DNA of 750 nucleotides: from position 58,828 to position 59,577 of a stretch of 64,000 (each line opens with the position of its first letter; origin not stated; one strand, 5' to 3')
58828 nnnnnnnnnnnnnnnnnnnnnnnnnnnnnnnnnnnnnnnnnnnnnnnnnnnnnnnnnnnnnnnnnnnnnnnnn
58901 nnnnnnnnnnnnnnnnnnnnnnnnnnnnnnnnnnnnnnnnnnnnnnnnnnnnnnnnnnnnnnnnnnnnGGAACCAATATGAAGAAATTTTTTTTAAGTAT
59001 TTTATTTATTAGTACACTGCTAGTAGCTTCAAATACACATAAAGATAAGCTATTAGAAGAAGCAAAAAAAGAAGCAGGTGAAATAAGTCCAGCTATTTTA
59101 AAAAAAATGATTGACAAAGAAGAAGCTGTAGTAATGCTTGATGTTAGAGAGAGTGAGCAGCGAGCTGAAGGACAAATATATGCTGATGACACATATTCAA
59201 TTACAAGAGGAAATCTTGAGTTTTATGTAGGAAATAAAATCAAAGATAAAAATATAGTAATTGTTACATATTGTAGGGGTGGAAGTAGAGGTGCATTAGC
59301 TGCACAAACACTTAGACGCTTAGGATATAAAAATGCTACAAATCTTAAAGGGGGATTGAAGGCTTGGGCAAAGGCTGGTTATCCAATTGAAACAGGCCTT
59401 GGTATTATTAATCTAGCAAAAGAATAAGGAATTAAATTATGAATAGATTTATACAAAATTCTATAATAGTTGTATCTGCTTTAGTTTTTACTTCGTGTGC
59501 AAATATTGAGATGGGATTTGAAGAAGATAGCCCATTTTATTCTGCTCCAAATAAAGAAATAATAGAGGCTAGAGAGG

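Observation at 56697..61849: Eight-gene, apparently all-exported thiol-redox / sulfur-transfer cluster directly downstream of soxXYZAB and a porin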

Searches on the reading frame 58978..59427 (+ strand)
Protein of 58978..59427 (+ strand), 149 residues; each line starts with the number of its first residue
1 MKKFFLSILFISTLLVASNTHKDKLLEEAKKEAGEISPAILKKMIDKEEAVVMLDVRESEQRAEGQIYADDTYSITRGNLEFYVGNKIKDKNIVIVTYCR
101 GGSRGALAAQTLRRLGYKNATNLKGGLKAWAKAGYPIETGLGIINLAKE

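Call 3: search_protein_families(library=pfam, proteins=[window:58978-59427:+], max_evalue=0.01)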
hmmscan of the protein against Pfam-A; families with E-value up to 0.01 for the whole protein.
window:58978-59427:+ (149 aa): 1 family
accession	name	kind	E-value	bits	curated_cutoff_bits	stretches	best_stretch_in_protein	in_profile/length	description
PF00581.25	Rhodanese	-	1.5e-14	54.7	22.2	1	37-132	1-101/102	Rhodanese-like domain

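Call 4: search_protein_families(library=ncbifam, proteins=[window:58978-59427:+], max_evalue=0.01)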
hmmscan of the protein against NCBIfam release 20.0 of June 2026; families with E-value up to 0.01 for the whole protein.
window:58978-59427:+ (149 aa): 16 families
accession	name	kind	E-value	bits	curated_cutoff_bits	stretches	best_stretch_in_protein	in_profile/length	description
NF006444.0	PRK08762.1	equivalog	4.4e-24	84.8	449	1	22-139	3-116/387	molybdopterin-synthase adenylyltransferase MoeB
NF041203.1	rhodanese_LYCAU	equivalog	1.2e-16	60.5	115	1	28-139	15-125/126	rhodanese-related (seleno)protein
NF005902.0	PRK07878.1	equivalog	6e-11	41.9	647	1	34-132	287-383/392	adenylyltransferase/sulfurtransferase MoeZ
NF045521.1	rhoda_near_glyco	subfamily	4.2e-10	39.6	145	1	23-138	6-116/144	rhodanese homology domain-containing protein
NF005646.0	PRK07411.1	equivalog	1.6e-08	34.1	633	1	28-132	276-381/390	molybdopterin-synthase adenylyltransferase MoeB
NF001133.1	PRK00142.1-1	equivalog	3.1e-08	33.4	170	1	26-131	98-204/229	oxygen-dependent tRNA uridine(34) hydroxylase TrhO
NF045694.1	seleno_TsoB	exception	6.5e-07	27.8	805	1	16-139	25-158/572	rhodanese/DsbD fusion-like selenoprotein TsoB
NF001195.0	PRK00162.1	equivalog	9.4e-07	29.1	102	1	38-134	9-100/108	thiosulfate sulfurtransferase GlpE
NF007627.0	PRK10287.1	equivalog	2.7e-06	27.6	102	1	53-129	23-96/104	thiosulfate sulfurtransferase PspE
NF003703.0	PRK05320.1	equivalog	3.2e-05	23.7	331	1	33-127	109-210/280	sulfurtransferase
TIGR03865.1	PQQ_CXXCW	subfamily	5.1e-05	23.2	128.05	1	90-138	114-163/167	PQQ-dependent catabolism-associated CXXCW motif protein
TIGR02981.1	phageshock_pspE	exception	0.00021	21.5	126.3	1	53-129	21-94/101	thiosulfate sulfurtransferase PspE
NF008752.0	PRK11784.1-4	equivalog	0.00086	18.2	266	1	90-132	88-130/357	tRNA 2-selenouridine(34) synthase MnmH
NF033833.0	rhodan_ChrE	equivalog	0.0015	18.5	120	1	36-137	5-104/108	rhodanese family chromate resistance protein ChrE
TIGR04568.1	arch_SelU_Nterm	equivalog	0.0042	16.9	200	0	88-131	169-213/215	selenouridine synthase SelU-like subunit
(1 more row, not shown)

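Call 67: search_solved_structures(query=window:58978-59424:+, max_evalue=0.001, show_alignments=1)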
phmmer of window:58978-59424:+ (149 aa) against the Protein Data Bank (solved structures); distinct sequences matched with E-value up to 0.001: 20.
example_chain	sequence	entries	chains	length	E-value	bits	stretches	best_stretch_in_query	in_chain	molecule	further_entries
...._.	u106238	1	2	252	3e-31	111.7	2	24-137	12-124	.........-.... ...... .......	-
1yt8_A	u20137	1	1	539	1.1e-13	54.8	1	50-137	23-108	thiosulfate sulfurtransferase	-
2hhg_A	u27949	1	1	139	9.9e-12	48.5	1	49-139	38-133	Hypothetical protein RPA3614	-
1qxn_A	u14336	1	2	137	1.3e-11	48.1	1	27-136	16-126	sulfide dehydrogenase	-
3tp9_A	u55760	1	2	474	1.3e-07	35.2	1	48-138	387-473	BETA-LACTAMASE and RHODANESE DOMAIN PROTEIN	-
5ve3_B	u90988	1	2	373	2.1e-06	31.2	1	49-137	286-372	BpPRF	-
5ve4_A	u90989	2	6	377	6.7e-06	29.6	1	49-140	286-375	BpPRF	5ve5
3gk5_A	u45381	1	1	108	2e-05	28.1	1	48-137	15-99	Uncharacterized rhodanese-related protein TVG0868615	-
1gmx_A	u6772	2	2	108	2.6e-05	27.7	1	45-142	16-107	THIOSULFATE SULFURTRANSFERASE GLPE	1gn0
3k9r_A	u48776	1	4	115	5.3e-05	26.7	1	40-138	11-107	Alr3790 protein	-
2kl3_A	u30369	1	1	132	6e-05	26.5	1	40-138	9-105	Alr3790 protein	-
3hix_A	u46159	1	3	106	6.5e-05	26.4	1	42-138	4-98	Alr3790 protein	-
3ilm_A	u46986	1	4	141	8.1e-05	26.1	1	41-138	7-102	Alr3790 protein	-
3nhv_A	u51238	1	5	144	0.00018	25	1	48-142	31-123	BH2092 protein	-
3iwh_A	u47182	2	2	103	0.00028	24.4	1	41-138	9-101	Rhodanese-like domain protein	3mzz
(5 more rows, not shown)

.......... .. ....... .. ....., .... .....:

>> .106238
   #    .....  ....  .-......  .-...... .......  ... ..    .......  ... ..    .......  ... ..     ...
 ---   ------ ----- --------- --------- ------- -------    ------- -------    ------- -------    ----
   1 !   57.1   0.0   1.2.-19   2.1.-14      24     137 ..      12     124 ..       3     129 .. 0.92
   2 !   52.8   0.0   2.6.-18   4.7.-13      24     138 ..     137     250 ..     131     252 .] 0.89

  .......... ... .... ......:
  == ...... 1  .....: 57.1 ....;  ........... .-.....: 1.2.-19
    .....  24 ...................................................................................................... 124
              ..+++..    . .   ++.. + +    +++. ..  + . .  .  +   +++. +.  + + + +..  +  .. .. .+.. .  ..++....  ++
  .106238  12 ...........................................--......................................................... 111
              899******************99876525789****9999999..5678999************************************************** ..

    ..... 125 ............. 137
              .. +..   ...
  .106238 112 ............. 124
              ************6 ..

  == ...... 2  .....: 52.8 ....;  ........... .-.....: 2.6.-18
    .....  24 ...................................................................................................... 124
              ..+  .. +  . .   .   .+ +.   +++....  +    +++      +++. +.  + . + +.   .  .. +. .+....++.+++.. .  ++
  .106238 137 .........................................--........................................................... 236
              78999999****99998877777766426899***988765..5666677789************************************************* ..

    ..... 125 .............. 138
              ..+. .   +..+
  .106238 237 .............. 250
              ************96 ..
